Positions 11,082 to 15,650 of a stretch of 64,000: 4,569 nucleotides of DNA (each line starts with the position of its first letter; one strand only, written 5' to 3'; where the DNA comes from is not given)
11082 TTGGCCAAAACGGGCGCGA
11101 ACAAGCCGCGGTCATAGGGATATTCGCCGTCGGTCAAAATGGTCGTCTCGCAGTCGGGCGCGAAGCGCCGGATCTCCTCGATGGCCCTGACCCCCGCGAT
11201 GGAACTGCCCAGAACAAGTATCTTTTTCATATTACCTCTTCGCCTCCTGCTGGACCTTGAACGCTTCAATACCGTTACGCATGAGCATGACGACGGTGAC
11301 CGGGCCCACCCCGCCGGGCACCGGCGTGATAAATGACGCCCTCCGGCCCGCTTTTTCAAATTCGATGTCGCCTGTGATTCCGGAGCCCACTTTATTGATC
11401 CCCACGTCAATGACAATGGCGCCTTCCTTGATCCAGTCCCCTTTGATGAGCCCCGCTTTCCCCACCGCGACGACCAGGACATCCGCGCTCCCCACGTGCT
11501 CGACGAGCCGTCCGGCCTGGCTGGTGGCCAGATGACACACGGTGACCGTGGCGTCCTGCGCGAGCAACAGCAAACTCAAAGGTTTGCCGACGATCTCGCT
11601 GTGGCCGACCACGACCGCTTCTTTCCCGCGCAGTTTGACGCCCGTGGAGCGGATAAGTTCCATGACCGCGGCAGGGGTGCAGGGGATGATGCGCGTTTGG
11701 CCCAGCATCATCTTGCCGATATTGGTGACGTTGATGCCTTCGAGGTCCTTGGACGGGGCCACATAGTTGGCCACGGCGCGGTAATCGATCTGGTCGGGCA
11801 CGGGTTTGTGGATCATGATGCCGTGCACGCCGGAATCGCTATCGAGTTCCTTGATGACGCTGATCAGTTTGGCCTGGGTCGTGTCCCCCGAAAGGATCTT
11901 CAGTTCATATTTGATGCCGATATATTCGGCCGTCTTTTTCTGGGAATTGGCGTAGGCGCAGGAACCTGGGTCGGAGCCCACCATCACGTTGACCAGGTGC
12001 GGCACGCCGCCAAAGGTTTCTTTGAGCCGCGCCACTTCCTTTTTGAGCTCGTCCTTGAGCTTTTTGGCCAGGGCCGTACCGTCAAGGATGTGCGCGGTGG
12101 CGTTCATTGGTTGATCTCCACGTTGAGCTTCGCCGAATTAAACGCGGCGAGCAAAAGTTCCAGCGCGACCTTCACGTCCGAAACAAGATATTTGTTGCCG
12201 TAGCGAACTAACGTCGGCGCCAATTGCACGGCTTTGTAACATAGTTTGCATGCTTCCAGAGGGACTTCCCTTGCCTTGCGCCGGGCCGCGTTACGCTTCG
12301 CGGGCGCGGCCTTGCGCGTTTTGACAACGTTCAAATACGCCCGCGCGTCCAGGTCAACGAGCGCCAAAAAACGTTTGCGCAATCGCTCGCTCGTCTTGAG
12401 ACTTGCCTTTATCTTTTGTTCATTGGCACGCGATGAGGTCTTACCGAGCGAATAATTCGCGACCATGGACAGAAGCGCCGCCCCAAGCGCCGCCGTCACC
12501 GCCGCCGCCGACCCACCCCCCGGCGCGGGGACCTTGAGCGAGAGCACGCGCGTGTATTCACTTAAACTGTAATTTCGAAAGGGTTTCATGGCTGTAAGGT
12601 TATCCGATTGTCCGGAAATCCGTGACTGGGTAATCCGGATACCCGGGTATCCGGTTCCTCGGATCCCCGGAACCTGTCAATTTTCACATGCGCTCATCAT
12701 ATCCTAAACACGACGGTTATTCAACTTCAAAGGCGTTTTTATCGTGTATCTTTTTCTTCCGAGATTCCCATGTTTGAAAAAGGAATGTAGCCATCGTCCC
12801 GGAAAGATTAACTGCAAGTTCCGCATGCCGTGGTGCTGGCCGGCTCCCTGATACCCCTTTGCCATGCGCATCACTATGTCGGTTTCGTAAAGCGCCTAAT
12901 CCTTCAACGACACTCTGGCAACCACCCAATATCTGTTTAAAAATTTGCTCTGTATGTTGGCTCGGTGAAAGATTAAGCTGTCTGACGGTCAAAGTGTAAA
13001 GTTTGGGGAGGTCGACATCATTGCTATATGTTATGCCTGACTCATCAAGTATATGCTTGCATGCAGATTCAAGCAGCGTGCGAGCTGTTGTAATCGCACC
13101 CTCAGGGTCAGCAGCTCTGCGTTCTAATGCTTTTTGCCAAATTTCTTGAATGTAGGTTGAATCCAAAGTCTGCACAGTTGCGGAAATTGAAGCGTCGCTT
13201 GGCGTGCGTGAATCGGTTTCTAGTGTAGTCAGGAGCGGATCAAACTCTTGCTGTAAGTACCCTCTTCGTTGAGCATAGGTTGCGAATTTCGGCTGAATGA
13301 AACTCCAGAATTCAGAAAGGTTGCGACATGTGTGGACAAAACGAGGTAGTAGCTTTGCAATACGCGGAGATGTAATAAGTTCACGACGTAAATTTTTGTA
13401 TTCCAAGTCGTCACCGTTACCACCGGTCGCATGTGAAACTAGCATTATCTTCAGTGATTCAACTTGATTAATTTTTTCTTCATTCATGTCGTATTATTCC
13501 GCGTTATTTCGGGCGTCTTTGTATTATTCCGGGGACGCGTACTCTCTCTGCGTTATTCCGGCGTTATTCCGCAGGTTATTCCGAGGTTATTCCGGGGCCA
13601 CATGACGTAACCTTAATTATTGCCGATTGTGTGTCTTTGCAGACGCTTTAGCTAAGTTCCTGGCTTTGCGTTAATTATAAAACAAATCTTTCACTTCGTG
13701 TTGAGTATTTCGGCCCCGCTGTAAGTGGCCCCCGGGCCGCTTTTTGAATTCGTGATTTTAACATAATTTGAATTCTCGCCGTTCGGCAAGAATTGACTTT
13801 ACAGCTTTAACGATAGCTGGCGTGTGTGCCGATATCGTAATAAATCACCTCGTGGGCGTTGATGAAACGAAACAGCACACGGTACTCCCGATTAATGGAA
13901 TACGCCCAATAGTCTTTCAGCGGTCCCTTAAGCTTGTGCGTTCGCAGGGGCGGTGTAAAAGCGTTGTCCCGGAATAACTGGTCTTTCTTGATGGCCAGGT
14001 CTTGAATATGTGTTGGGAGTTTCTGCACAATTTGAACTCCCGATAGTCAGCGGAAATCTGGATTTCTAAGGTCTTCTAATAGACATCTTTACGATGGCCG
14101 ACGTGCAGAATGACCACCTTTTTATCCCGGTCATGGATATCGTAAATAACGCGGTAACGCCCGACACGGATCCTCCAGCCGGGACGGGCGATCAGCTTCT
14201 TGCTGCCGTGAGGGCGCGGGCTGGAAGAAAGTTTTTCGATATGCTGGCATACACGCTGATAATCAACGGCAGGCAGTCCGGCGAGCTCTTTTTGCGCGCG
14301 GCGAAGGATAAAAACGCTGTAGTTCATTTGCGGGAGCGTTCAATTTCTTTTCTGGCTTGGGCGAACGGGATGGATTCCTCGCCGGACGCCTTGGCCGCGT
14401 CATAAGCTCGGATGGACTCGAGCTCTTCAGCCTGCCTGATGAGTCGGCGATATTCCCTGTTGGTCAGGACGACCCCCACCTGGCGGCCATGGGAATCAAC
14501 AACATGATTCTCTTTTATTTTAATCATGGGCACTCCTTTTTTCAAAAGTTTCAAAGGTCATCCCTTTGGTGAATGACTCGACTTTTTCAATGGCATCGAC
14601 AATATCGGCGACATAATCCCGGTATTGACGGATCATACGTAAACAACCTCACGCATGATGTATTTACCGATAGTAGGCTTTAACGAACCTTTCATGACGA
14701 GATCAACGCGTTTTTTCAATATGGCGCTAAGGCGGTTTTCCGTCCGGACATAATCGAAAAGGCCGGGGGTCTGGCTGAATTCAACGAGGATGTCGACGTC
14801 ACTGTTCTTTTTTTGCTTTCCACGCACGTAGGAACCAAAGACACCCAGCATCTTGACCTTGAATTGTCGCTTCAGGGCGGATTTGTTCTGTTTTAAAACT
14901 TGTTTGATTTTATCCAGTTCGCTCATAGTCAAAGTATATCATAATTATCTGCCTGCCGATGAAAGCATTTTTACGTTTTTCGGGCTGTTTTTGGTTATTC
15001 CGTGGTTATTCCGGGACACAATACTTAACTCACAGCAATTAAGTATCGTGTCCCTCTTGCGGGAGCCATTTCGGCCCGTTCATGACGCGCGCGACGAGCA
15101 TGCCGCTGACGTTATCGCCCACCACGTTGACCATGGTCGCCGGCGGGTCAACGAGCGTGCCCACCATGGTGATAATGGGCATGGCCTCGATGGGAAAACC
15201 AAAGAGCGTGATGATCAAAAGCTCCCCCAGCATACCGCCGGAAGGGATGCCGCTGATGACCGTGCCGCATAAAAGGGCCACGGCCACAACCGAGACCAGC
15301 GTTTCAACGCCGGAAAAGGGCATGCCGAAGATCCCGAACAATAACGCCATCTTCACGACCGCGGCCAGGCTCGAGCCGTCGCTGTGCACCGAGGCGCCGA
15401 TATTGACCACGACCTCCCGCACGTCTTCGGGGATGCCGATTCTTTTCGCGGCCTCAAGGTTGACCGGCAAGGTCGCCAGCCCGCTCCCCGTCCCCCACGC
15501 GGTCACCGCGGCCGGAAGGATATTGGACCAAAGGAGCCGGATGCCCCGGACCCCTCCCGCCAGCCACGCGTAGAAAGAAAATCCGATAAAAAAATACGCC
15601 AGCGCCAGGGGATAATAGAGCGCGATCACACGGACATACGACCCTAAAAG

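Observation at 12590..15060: Low-GC defense/TA islet between folD-fchA and a symporter gene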

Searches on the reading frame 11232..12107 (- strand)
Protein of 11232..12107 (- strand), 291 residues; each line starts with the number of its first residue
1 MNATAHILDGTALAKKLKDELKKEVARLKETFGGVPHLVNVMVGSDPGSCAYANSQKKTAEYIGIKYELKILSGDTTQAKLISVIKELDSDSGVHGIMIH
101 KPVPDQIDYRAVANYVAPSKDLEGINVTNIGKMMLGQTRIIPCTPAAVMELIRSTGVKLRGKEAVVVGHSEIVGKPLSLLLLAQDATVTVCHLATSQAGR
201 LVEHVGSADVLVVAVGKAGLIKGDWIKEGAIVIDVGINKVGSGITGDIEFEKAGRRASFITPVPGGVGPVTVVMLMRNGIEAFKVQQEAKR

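Call 4: search_protein_families(library=pfam, proteins=[window:11232-12107:-], max_evalue=0.01)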
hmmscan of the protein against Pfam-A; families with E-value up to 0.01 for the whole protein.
window:11232-12107:- (291 aa): 2 families
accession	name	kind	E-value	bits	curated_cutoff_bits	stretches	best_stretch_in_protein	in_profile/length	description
PF02882.25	THF_DHG_CYH_C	-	1.1e-61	207.3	27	1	128-286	3-159/160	Tetrahydrofolate dehydrogenase/cyclohydrolase, NAD(P)-binding domain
PF00763.28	THF_DHG_CYH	-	1.2e-31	109.8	32.8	1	8-123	1-115/115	Tetrahydrofolate dehydrogenase/cyclohydrolase, catalytic domain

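Call 10: find_related_loci(query=window:11232-12107:-, collection=genome_contigs, flank=10000)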
Query window:11232-12107:- (291 aa) in genome_contigs; peptide patterns used: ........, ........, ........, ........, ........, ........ (x = any residue, [..] = any of these).
589 stretches matched a pattern; 369 encode a relative of the query (tblastn E <= 1e-3); the best 80 are kept; 80 distinct loci.
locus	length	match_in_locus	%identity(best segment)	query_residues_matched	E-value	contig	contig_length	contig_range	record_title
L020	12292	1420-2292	93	1-291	8e-173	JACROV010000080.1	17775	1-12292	MAG: Candidatus Omnitrophota bacterium isolate NC_groundwater_1970_Pr3_S-0.2um_51_5 scaffold_563044, whole genome shotgu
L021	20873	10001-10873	91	1-291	1e-168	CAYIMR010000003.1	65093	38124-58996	MAG TPA_asm: uncultured Planctomycetales bacterium isolate ERP119705_co25_233 genome assembly, contig: NODE_136_length_6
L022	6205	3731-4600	90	1-290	2e-167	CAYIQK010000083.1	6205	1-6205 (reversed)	MAG TPA_asm: uncultured Planctomycetales bacterium isolate ERP119705_co25_244 genome assembly, contig: NODE_15070_length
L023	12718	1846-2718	71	1-291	3e-143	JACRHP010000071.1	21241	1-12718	MAG: Candidatus Omnitrophota bacterium isolate NC_groundwater_1780_Pr3_B-0.1um_53_71 SR-2_scaffold_141_2661295, whole ge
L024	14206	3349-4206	72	5-291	3e-140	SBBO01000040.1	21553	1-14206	MAG: Planctomycetales bacterium isolate Bin_37_8 Hy_contig5005_partial_61157_82710, whole genome shotgun sequence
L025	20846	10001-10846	68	7-290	1e-129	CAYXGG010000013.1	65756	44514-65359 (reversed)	MAG TPA_asm: uncultured Planctomycetales bacterium isolate SRP150892_co2_491 genome assembly, contig: NODE_427_length_65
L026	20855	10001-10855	68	3-287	3e-129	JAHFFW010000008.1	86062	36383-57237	MAG: Candidatus Omnitrophota bacterium isolate nzgw300 NODE_51_length_86063_cov_6.642061, whole genome shotgun sequence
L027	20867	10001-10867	66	2-290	1e-125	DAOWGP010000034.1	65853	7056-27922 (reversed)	MAG TPA_asm: Candidatus Omnitrophota bacterium isolate CSMAG_1994 CSMAG_1994_k141_3478451_length_65853_cov_56.1551, whol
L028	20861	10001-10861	67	1-287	8e-125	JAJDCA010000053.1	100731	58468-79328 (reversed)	MAG: Candidatus Omnitrophota bacterium isolate OFTM38 OFTM38_52, whole genome shotgun sequence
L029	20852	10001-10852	68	5-286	3e-124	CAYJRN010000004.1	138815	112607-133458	MAG TPA_asm: uncultured Planctomycetales bacterium isolate ERP125453_co1_226 genome assembly, contig: NODE_42_length_138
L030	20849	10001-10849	65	6-288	4e-122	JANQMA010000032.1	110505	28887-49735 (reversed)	MAG: Candidatus Omnitrophota bacterium isolate PL25a_bin.80 k99_1734808, whole genome shotgun sequence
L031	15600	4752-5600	68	4-286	4e-122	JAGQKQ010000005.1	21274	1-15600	MAG: Candidatus Omnitrophota bacterium isolate HKST-UBA08 NODE_5_length_21274_cov_3.159504, whole genome shotgun sequenc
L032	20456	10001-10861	64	2-288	4e-122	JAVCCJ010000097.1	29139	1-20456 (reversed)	MAG: Candidatus Zapsychrus exili isolate MAG_3300035698_1555 Ga0374944_168772, whole genome shotgun sequence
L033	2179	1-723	74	51-291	1e-128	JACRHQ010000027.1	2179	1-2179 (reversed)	MAG: Candidatus Omnitrophota bacterium isolate NC_groundwater_1781_Pr3_B-0.1um_55_10 SR-2_scaffold_141_463195, whole gen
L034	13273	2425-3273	62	5-287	2e-117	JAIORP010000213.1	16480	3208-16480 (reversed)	MAG: Candidatus Omnitrophota bacterium isolate SMBSF21 20074_Bin_2_contigs_1_c_000000000376, whole genome shotgun sequen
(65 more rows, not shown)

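Call 30: search_protein_families(library=ncbifam, proteins=[L022:2069-2305:+, L022:2308-2580:+, L022:2749-3210:+, L021:8522-9361:+], max_evalue=1)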
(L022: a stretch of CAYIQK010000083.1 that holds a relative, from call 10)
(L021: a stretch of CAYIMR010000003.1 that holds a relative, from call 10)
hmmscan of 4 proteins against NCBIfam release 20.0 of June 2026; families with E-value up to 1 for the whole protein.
L022:2069-2305:+ (78 aa): 0 families

L022:2308-2580:+ (90 aa): 2 families
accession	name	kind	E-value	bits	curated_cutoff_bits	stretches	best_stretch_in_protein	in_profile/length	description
TIGR02385.1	RelE_StbE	subfamily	2.1e-06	28.1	27.9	1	12-86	10-84/88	type II toxin-antitoxin system mRNA interferase toxin, RelE/StbE family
TIGR02116.1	toxin_Txe_YoeB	equivalog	0.077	13.2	51.8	1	38-86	32-79/80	Txe/YoeB family addiction module toxin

L022:2749-3210:+ (153 aa): 6 families
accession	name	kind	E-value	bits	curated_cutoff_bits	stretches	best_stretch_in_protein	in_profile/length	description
NF001066.0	PRK00118.1-1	equivalog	0.0062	16.9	147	1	38-78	36-75/110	putative DNA-binding protein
NF001070.0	PRK00118.1-6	equivalog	0.029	14.7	117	1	47-77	43-73/110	putative DNA-binding protein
NF001067.0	PRK00118.1-2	equivalog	0.084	13.3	156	1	49-73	49-73/110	putative DNA-binding protein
NF001068.0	PRK00118.1-4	equivalog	0.13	12.9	125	1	47-79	44-76/113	putative DNA-binding protein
NF001069.0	PRK00118.1-5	equivalog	0.13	12.7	194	1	36-73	33-69/110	putative DNA-binding protein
NF001072.0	PRK00118.2-2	equivalog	0.18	12.2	97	1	50-79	45-74/111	putative DNA-binding protein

L021:8522-9361:+ (279 aa): 2 families
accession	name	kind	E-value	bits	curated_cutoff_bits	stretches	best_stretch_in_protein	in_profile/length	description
NF007084.0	PRK09539.1-1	equivalog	0.013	15.4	162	1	106-139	90-123/140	tRNA-splicing endonuclease subunit beta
NF053661.1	Urm1_like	equivalog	0.14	12.4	70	1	181-226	2-47/79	Urm1-like protein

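Call 32: search_protein_families(library=pfam, proteins=[L022:2069-2305:+, L022:2308-2580:+, L022:2749-3210:+, L021:8522-9361:+, L021:7517-8065:+, L021:7021-7347:+, L021:6683-7024:+, L020:204-602:+, L023:748-1029:+], max_evalue=1)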
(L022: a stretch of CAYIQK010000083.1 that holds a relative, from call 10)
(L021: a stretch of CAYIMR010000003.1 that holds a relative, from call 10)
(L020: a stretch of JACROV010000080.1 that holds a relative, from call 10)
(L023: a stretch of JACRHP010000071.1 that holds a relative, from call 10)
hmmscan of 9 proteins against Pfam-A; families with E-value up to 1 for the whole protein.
L022:2069-2305:+ (78 aa): 2 families
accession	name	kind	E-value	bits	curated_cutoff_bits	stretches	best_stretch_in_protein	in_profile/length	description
PF16591.11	HBM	-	0.079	12.8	29.8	1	16-77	182-239/254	Helical bimodular sensor domain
PF16286.10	DUF4932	-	0.13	12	28.7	1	27-55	122-150/332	Domain of unknown function (DUF4932)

L022:2308-2580:+ (90 aa): 4 families
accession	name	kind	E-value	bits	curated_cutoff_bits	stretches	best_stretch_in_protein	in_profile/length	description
PF05015.19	HigB-like_toxin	-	0.00025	21.9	27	1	40-78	46-84/91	RelE-like toxin of type II toxin-antitoxin system HigB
PF15738.11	YafQ_toxin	-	0.00078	20.1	30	1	10-87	5-84/88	Bacterial toxin of type II toxin-antitoxin system, YafQ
PF24732.2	ParE_like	-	0.0048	17.3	24.4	1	24-89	2-65/67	ParE-like toxin domain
PF05016.21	ParE_toxin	-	0.061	14.3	23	1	9-87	2-86/89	ParE toxin of type II toxin-antitoxin system, parDE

L022:2749-3210:+ (153 aa): 1 family
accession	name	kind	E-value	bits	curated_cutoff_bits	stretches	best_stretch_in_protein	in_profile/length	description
PF22522.2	DUF6998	-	3.2e-08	34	27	1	10-149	3-129/136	Family of unknown function (DUF6998)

L021:8522-9361:+ (279 aa): 2 families
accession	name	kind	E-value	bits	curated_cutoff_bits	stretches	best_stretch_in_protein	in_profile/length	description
PF14361.12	RsbRD_N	-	0.0034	18.5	24.3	1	79-135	4-63/104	RsbT co-antagonist protein rsbRD N-terminal domain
PF24413.1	W02B3_4_N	-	0.11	12.8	27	1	118-199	21-100/115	W02B3.4-like, N-terminal domain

L021:7517-8065:+ (182 aa): 7 families
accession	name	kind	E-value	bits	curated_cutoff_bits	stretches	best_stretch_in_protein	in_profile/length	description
PF10543.14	ORF6N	-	1.6e-31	108.9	27.8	1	19-104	1-86/86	ORF6N domain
PF14703.12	PHM7_cyt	-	0.0053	17.4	27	1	108-146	28-66/174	Cytosolic domain of 10TM putative phosphate transporter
PF08429.16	PLU-1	-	0.037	13.7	28.5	1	119-164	252-297/338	PLU-1-like protein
PF02287.20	Dehydratase_SU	-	0.058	13.9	25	1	115-153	80-118/133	Dehydratase small subunit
PF08765.17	Mor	-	0.099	13.1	24.9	1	125-165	63-101/107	Mor transcription activator family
PF00956.23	NAP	-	0.11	12.1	28.6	1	128-167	14-53/266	Nucleosome assembly protein (NAP)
PF02562.22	PhoH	-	0.19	11.6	27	1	117-164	48-95/205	PhoH-like protein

L021:7021-7347:+ (108 aa): 1 family
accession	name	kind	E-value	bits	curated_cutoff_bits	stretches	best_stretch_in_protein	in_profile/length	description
PF07719.23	TPR_2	-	0.096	13.3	27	1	31-54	7-30/34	Tetratricopeptide repeat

L021:6683-7024:+ (113 aa): 3 families
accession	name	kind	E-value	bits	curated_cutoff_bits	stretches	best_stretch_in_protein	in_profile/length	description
PF18924.5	DUF5674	-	3.1e-40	137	27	1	3-109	2-108/109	Protein of unknown function (DUF5674)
PF23719.1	VapB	-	0.045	14.3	27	1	4-52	38-85/97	Antitoxin VapB-like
PF21271.2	SNX17-31_F2_FERM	-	0.19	12.2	27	1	25-57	20-51/61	Sortin nexin 17/31, FERM domain, F2 lobe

L020:204-602:+ (132 aa): 4 families
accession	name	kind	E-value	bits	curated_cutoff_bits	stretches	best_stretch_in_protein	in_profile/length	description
PF08332.16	CaMKII_AD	-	1.3e-10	42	22.1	1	11-123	5-125/128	Calcium/calmodulin dependent protein kinase II association domain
PF14534.12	DUF4440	-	2e-09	38.3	25.2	1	11-117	1-107/107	Domain of unknown function (DUF4440)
PF13474.12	SnoaL_3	-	3.3e-09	37.6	22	1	24-125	14-119/121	SnoaL-like domain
PF12680.13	SnoaL_2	-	5.9e-08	33.7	27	1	16-115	2-99/102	SnoaL-like domain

L023:748-1029:+ (93 aa): 3 families
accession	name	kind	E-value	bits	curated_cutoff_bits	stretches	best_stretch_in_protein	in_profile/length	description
PF01970.21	TctA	-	0.015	14.4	28.9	1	3-65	150-209/423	Tripartite tricarboxylate transporter TctA family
PF13572.11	DUF4134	-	0.019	15.7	26.5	1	41-74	40-75/93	Domain of unknown function (DUF4134)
PF12698.13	ABC2_membrane_3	-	0.066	12.7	31.6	1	3-61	239-296/347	ABC-2 family transporter protein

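Call 68: search_solved_structures(query=L022:2308-2580:+, max_evalue=1)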
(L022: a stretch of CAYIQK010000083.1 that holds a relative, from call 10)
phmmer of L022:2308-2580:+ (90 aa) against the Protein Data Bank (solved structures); distinct sequences matched with E-value up to 1: 10.
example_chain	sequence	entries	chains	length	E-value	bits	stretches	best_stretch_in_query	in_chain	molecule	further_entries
4mct_B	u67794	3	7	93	0.00055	23.5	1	46-79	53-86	Killer protein | Endoribonuclease HigB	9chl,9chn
5ixl_A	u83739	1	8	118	0.00063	23.3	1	46-79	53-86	Endoribonuclease HigB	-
4px8_A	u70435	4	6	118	0.00076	23.1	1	46-79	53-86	Killer protein | Host inhibition of growth B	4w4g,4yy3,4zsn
4mcx_B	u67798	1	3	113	0.00081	23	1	46-79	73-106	Killer protein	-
4ypb_QY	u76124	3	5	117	0.00082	23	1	46-79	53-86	Host inhibition of growth B | Killer protein | Endoribonuclease HigB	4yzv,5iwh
5njt_x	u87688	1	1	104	0.35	14.6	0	41-77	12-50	Ribosome hibernation promotion factor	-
5wni_A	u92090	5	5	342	0.44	14.3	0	7-45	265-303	Receptor-interacting serine/threonine-protein kinase 4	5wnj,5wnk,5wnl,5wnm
7bwf_A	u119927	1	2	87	0.51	14.1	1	34-76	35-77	Addiction module antitoxin RelB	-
6l8e_E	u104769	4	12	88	0.52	14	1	34-76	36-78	YoeB toxin | YoeB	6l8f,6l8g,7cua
6n90_A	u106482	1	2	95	0.73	13.6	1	35-72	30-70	Uncharacterized protein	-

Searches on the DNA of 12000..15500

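Call 26: search_rna_families(source=window, start=12000, end=15500, threshold=evalue, max_evalue=1)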
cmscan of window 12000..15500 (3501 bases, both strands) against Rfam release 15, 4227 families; matches with E-value up to 1: 1.
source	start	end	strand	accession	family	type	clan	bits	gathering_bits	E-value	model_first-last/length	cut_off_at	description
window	14716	14762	+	RF02946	cow-rumen-1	Gene; sRNA;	-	19.2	53.4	0.52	1-61/61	no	cow-rumen-1 RNA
